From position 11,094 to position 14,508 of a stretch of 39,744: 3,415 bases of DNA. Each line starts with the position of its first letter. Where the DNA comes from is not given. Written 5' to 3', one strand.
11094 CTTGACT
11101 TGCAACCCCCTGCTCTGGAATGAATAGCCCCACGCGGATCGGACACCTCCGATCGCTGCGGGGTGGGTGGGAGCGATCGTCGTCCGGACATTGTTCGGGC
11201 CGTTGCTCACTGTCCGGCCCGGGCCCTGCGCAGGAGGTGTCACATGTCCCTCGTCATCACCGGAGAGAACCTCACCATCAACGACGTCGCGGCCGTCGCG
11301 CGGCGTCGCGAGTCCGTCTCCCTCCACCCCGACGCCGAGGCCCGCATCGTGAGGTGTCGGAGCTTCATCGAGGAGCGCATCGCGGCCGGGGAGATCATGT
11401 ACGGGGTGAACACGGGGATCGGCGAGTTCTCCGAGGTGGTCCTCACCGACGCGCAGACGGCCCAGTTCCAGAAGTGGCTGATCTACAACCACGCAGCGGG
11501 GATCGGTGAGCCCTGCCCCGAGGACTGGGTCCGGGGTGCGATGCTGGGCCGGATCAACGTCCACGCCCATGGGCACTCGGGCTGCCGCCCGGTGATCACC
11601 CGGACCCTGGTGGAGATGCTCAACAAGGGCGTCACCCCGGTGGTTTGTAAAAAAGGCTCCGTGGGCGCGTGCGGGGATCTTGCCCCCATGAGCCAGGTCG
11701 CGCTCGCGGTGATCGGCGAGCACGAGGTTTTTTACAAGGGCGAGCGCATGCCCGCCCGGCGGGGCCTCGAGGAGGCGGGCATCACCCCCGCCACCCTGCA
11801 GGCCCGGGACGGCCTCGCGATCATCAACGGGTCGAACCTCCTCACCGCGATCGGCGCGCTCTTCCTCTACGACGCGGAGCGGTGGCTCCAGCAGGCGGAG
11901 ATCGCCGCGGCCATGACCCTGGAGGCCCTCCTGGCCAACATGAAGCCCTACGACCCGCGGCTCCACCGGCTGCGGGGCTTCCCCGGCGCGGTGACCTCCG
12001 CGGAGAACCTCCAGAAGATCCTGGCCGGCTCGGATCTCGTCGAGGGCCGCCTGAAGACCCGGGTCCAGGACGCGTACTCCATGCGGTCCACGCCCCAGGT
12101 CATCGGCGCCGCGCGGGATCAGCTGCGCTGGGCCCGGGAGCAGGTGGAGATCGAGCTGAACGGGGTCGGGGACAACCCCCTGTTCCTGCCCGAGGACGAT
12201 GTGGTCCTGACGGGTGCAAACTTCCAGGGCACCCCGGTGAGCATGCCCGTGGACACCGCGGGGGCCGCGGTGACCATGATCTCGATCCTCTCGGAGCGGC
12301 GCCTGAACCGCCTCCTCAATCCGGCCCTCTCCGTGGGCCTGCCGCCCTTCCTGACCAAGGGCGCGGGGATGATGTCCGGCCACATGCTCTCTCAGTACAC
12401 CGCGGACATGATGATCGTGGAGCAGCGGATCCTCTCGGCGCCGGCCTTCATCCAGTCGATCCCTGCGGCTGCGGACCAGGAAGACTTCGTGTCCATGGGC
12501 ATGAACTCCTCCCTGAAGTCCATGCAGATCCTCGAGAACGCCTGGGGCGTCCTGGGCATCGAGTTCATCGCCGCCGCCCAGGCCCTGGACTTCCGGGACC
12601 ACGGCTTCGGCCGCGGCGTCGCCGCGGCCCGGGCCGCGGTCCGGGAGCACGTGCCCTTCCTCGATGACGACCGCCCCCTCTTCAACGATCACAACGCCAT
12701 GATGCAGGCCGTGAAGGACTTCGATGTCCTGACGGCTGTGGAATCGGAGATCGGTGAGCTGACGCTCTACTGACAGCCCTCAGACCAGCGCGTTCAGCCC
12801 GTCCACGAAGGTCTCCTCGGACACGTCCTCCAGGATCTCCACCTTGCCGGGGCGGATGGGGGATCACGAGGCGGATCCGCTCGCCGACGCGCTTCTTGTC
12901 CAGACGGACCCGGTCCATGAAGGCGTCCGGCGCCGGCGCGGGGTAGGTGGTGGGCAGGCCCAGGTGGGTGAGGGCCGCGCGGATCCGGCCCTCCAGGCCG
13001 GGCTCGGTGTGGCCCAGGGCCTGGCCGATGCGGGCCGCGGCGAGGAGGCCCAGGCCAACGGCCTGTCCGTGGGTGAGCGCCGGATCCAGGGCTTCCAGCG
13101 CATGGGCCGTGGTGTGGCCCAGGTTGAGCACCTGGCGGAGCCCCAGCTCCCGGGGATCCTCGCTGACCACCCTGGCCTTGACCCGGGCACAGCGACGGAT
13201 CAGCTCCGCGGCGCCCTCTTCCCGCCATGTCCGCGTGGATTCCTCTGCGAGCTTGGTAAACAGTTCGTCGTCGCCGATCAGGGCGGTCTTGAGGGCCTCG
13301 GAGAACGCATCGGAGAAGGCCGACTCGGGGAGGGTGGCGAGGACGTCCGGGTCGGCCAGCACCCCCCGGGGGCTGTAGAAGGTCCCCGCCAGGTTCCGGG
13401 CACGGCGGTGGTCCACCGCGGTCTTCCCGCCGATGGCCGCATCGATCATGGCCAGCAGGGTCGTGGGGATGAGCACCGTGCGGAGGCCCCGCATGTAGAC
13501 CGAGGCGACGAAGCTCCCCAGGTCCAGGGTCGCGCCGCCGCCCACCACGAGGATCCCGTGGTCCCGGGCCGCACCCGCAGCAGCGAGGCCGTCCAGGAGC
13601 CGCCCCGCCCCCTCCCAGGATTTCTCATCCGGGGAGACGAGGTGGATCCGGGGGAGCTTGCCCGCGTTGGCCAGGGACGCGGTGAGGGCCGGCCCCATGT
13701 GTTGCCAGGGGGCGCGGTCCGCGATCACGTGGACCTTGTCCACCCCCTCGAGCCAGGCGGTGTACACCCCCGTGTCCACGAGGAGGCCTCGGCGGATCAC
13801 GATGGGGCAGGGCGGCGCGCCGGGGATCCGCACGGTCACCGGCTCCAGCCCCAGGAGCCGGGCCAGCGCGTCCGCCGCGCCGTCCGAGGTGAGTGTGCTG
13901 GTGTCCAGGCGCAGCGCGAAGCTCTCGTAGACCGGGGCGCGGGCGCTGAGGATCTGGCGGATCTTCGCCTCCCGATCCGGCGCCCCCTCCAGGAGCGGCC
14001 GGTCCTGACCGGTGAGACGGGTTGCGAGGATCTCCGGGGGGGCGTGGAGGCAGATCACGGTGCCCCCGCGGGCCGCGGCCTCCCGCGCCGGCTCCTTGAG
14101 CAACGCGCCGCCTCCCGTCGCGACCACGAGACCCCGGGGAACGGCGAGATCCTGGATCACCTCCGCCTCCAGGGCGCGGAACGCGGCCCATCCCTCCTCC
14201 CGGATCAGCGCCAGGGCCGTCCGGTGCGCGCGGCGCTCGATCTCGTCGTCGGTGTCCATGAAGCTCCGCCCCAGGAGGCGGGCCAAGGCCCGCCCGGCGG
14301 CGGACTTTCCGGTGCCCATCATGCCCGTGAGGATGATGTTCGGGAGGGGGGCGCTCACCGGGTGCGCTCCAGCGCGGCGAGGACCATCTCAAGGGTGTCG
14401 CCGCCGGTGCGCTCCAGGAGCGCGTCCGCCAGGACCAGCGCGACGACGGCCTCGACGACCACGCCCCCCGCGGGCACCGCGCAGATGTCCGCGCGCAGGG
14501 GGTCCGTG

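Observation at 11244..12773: MIO-family ammonia-lyase with Ala-Cys-Gly instead of Ala-Ser-Gly, unusual selectivity residues, and an AT-only inverted repeat bracketing the MIO-loop codons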

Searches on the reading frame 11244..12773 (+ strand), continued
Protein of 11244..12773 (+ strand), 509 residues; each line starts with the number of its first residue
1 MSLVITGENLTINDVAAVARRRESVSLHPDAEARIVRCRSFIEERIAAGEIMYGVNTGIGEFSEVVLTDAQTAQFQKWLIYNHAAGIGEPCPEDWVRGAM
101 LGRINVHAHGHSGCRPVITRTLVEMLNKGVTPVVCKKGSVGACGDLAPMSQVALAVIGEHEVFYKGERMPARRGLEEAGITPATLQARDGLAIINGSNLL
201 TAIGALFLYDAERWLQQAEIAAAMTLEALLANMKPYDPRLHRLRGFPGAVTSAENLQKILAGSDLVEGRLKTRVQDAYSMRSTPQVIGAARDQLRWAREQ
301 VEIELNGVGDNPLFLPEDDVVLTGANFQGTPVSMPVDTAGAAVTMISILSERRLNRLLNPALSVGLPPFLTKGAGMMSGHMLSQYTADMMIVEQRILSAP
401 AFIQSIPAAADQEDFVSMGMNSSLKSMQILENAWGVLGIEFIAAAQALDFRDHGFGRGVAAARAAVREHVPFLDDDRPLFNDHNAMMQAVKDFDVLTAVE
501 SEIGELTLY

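Call 51: find_encoding_contigs(protein=P0004, flank=3000, max_places=2)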
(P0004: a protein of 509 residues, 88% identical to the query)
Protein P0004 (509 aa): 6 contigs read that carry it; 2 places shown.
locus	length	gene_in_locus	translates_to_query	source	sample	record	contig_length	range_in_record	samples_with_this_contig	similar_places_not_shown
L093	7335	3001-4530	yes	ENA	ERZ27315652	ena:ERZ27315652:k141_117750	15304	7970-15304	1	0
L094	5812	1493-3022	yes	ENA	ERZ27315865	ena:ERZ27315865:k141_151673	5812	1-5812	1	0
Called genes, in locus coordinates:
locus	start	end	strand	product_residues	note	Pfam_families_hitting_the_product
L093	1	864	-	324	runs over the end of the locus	-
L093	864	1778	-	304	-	PF01882:DUF58, PF13519:VWA_2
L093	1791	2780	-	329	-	PF00493:MCM (weak), PF20030:bpMoxR, PF07726:AAA_3, PF07728:AAA_5, PF17863:AAA_lid_2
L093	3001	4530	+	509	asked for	PF00221:Lyase_aromatic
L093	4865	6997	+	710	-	PF08448:PAS_4 (faint), PF00989:PAS (weak), PF13188:PAS_8 (faint), PF08447:PAS_3 (faint), PF13426:PAS_9 (faint), PF02518:HATPase_c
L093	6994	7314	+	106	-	-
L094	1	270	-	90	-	?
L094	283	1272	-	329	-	PF00493:MCM (weak), PF20030:bpMoxR, PF07726:AAA_3, PF07728:AAA_5, PF17863:AAA_lid_2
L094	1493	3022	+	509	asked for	PF00221:Lyase_aromatic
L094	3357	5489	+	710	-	PF08448:PAS_4 (faint), PF00989:PAS (weak), PF13188:PAS_8 (faint), PF08447:PAS_3 (faint), PF13426:PAS_9 (faint), PF02518:HATPase_c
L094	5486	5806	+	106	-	-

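Call 52: find_encoding_contigs(protein=P0006, flank=1000, max_places=2)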
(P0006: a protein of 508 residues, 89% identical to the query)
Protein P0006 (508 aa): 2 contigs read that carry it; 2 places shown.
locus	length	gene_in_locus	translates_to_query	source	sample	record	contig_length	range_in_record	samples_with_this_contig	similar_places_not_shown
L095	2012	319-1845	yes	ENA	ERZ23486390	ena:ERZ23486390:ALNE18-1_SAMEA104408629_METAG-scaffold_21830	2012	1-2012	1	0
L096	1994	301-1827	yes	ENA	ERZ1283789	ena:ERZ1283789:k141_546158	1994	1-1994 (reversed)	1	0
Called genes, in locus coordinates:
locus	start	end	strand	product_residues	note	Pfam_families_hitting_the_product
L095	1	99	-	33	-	?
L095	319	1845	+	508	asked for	PF00221:Lyase_aromatic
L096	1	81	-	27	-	?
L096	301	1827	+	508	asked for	PF00221:Lyase_aromatic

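Call 62: list_cluster_members(proteins=[P0222, P0215, P0258, P0121, P0131, P0122, P0124])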
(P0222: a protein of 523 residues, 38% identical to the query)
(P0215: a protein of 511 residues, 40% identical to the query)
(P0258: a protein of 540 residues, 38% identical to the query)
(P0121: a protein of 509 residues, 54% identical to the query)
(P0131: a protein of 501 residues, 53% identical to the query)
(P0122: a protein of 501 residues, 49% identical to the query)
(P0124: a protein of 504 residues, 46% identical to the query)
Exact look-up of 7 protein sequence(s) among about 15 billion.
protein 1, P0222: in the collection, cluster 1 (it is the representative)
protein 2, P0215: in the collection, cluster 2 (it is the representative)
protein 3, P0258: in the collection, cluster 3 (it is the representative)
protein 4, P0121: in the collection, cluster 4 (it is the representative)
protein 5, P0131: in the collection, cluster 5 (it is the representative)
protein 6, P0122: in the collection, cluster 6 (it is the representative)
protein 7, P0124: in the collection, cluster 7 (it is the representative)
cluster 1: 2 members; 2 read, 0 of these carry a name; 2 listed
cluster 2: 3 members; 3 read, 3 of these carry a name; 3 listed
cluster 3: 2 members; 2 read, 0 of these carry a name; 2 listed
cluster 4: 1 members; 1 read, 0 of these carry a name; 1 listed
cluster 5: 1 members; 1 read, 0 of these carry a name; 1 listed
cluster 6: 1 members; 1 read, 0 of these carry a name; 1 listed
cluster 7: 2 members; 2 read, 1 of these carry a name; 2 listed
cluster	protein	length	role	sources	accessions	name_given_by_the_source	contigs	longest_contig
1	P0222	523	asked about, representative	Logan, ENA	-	-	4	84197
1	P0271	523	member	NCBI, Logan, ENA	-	-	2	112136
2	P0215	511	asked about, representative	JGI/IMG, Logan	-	histidine ammonia-lyase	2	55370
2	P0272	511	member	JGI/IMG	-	histidine ammonia-lyase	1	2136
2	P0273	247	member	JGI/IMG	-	histidine ammonia-lyase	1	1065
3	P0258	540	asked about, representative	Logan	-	-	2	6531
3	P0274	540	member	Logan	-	-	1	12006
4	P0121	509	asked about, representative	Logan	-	-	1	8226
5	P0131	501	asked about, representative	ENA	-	-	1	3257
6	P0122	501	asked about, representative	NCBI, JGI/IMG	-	-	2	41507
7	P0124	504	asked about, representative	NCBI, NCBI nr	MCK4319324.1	histidine ammonia-lyase [Candidatus Micrarchaeota archaeon]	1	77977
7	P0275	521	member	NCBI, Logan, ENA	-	-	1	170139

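Call 63: find_encoding_contigs(protein=P0222, flank=8000, max_places=2)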
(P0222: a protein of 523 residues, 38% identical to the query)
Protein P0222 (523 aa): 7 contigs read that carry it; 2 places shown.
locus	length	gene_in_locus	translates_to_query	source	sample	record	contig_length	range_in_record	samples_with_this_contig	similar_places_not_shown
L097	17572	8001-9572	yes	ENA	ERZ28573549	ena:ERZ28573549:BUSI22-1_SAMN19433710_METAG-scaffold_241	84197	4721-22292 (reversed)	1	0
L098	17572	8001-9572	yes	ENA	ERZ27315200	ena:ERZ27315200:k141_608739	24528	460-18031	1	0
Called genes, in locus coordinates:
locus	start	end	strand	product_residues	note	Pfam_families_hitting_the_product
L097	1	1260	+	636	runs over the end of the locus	PF02878:PGM_PMM_I, PF02879:PGM_PMM_II, PF02880:PGM_PMM_III, PF00408:PGM_PMM_IV (weak)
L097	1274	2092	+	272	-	PF00106:adh_short, PF01370:Epimerase (weak), PF08659:KR, PF23441:SDR (faint), PF13561:adh_short_C2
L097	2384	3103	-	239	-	-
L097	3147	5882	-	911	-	-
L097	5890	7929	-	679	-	-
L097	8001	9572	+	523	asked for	PF00221:Lyase_aromatic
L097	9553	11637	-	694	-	PF01464:SLT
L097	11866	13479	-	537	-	PF13091:PLDc_2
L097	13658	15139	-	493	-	PF02274:ADI, PF19420:DDAH_eukar (weak)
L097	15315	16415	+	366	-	PF03435:Sacchrp_dh_NADP, PF13460:NAD_binding_10 (weak), PF16653:Sacchrp_dh_C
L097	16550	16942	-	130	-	-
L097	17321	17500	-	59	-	-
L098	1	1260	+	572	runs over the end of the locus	?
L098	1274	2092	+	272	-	PF00106:adh_short, PF01370:Epimerase (weak), PF08659:KR, PF23441:SDR (faint), PF13561:adh_short_C2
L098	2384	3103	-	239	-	-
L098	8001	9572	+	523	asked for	PF00221:Lyase_aromatic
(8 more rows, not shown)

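Call 64: find_encoding_contigs(protein=P0215, flank=8000, max_places=2)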
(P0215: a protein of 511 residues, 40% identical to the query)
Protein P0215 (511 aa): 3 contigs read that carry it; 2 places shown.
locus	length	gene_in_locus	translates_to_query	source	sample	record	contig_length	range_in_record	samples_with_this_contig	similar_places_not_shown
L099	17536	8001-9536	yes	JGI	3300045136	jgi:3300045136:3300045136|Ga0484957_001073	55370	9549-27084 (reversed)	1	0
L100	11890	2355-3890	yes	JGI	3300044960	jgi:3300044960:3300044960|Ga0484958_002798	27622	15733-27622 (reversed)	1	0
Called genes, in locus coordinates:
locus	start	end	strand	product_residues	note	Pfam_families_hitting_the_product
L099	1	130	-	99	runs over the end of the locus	PF01206:TusA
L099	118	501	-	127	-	PF04077:DsrH (faint)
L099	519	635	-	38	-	-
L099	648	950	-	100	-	-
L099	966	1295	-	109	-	PF02635:DsrE, PF04077:DsrH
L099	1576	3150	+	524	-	PF17391:Urocanase_N, PF01175:Urocanase, PF17392:Urocanase_C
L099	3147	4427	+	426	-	PF01979:Amidohydro_1, PF07969:Amidohydro_3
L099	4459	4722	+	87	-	PF02604:PhdYeFM_antitox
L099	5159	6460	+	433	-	PF01979:Amidohydro_1, PF07969:Amidohydro_3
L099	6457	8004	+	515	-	PF00221:Lyase_aromatic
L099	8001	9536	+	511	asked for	PF00221:Lyase_aromatic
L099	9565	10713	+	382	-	PF13433:Peripla_BP_5, PF13458:Peripla_BP_6, PF01094:ANF_receptor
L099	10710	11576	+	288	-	PF02653:BPD_transp_2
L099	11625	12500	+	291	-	PF02653:BPD_transp_2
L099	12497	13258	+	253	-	PF00005:ABC_tran, PF12399:BCA_ABC_TP_C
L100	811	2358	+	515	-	PF00221:Lyase_aromatic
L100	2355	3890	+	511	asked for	PF00221:Lyase_aromatic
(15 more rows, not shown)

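Call 75: predict_structure(alignment_id=A1)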
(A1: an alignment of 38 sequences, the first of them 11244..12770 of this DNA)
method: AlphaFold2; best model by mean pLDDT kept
length: 509 residues; sequences in the alignment: 38
mean_pLDDT: 81.6   pTM: 0.87
mean pLDDT of the five models: 81.6, 81.0, 80.7, 79.7, 78.3
residues with pLDDT >= 90: 233; 70-90: 159; 50-70: 80; < 50: 37
segments of 3 or more residues with pLDDT < 50: 54-63, 140-142, 319-329, 406-414
pLDDT, mean of each block of 10 residues (from residue 1): 90 97 96 90 72 45 56 74 78 96 92 88 97 78 66 93 96 97 84 80 94 97 92 78 86 94 90 66 86 93 79 62 40 81 90 82 67 52 75 64 50 57 86 93 91 95 96 74 94 98 96
secondary structure, 60 per line:
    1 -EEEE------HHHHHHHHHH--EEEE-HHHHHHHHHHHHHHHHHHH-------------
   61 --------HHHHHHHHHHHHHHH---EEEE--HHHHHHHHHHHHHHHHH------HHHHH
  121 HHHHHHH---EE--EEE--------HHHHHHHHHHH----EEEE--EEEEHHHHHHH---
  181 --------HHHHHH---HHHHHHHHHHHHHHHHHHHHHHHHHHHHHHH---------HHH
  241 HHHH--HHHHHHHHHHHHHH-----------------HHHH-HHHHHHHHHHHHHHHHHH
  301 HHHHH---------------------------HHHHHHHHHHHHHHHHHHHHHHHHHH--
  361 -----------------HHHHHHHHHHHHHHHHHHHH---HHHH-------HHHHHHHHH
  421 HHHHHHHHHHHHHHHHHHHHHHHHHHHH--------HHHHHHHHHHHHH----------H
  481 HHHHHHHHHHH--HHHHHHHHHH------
elements in order: E2-5 H12-21 E24-27 H29-47 H69-83 E87-90 H93-109 H116-127 E135-137 H146-156 E161-164 E167-170 H171-177 H189-194 H198-228 H238-244 H247-260 H278-281 H283-305 H333-358 H378-397 H401-404 H412-448 H457-469 H480-491 H494-503

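Call 77: fold_search(model_id=the predicted structure, library=pdb)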
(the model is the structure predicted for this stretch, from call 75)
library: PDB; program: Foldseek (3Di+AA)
matches with E <= 10: 527; with E <= 0.001: 90
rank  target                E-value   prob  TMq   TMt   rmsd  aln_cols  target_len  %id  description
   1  7tqr                  1.5e-29  1.00  0.87  0.92   3.6       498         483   34  Crystal Structure of histidine ammonia lyase from Thermoplasma acidophilum (released 2022-04-06)
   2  1b8f                  4.4e-29  1.00  0.90  0.91   3.1       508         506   34  Histidine ammonia-lyase (HAL) from Pseudomonas putida (released 1999-05-06)
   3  6v6h_C                5.5e-29  1.00  0.88  0.88   2.9       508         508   32  Crystal structure of histidine ammonia-lyase from Trypanosoma cruzi (released 2020-06-10)
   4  2ohy_B                6.0e-29  1.00  0.91  0.88   3.3       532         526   35  X-ray Crystal Structure of Tyrosine Aminomutase from streptomyces globisporus (released 2007-06-12)
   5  1eb4                  8.5e-29  1.00  0.90  0.91   3.3       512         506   33  Histidine Ammonia-Lyase (HAL) Mutant F329A from Pseudomonas putida (released 2002-02-21)
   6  6v6h_A                1.1e-28  1.00  0.88  0.88   2.9       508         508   31  Crystal structure of histidine ammonia-lyase from Trypanosoma cruzi (released 2020-06-10)
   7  3kdz_A                1.1e-28  1.00  0.90  0.88   3.4       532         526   35  X-ray crystal structure of a tyrosine aminomutase mutant construct with bound ligand (released 2010-07-07)
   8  2ohy_A                1.1e-28  1.00  0.90  0.87   3.4       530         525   35  X-ray Crystal Structure of Tyrosine Aminomutase from streptomyces globisporus (released 2007-06-12)
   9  3kdy_A                1.3e-28  1.00  0.90  0.87   3.4       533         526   35  X-ray crystal structure of tyrosine aminomutase mutant construct (released 2010-07-07)
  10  6v6h_B                2.5e-28  1.00  0.87  0.88   3.0       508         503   31  Crystal structure of histidine ammonia-lyase from Trypanosoma cruzi (released 2020-06-10)
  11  1gk2_A                3.0e-28  1.00  0.90  0.90   3.2       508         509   34  Histidine Ammonia-Lyase (HAL) Mutant F329G from Pseudomonas putida (released 2002-02-21)
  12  6v6h_D                3.4e-28  1.00  0.87  0.88   2.9       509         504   31  Crystal structure of histidine ammonia-lyase from Trypanosoma cruzi (released 2020-06-10)
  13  1gkj                  6.6e-28  1.00  0.90  0.90   2.9       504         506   34  Histidine Ammonia-Lyase (HAL) Mutant Y280F from Pseudomonas putida (released 2002-04-05)
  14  1gk3                  6.9e-28  1.00  0.90  0.90   3.0       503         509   34  Histidine Ammonia-Lyase (HAL) Mutant D145A from Pseudomonas putida (released 2002-02-21)
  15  6s7j_F                6.3e-27  1.00  0.87  0.90   3.2       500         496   28  Native crystal structure of ergothioneine degrading enzyme Ergothionase from Treponema denticola (released 2019-07-17)
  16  6s7j_A                1.8e-26  1.00  0.87  0.89   3.4       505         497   28  Native crystal structure of ergothioneine degrading enzyme Ergothionase from Treponema denticola (released 2019-07-17)
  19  6s7j_C                1.2e-25  1.00  0.86  0.88   3.4       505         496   27  Native crystal structure of ergothioneine degrading enzyme Ergothionase from Treponema denticola (released 2019-07-17)
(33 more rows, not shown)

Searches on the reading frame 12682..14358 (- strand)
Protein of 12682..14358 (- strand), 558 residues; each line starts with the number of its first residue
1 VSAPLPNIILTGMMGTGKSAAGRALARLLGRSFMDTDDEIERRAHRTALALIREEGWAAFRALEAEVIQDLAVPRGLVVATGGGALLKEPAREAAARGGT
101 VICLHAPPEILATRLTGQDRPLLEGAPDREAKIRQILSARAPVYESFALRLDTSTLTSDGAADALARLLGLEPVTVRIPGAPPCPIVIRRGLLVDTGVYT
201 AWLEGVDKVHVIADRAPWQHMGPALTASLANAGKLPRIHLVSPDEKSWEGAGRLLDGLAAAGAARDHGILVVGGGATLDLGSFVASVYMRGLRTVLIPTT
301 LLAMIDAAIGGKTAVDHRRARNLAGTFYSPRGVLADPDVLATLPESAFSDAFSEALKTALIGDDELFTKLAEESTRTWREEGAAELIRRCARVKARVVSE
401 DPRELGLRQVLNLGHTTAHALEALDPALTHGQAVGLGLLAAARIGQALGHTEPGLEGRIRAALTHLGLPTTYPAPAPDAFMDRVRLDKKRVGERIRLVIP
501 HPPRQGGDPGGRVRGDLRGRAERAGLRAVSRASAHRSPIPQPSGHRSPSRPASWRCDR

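Call 10: search_protein_families(library=pfam, proteins=[window:12682-14358:-], max_evalue=0.001)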
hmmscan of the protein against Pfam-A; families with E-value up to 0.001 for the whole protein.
window:12682-14358:- (558 aa): 5 families
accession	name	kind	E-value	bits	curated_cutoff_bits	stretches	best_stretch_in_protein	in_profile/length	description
PF01202.28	SKI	-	1.4e-36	126.5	22.1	1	14-158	1-146/159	Shikimate kinase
PF01761.26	DHQ_synthase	-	4.3e-35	120.3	24.2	1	245-348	10-113/115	3-dehydroquinate synthase N-terminal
PF24621.2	DHQS_C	-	2.5e-33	115.5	27.6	1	352-489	2-143/144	3-dehydroquinate synthase C-terminal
PF13238.12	AAA_18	-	1.6e-07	32.3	29.4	1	8-124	1-117/128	AAA domain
PF13685.12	Fe-ADH_2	-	9.3e-07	29.4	28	1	188-344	2-149/149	Iron-containing alcohol dehydrogenase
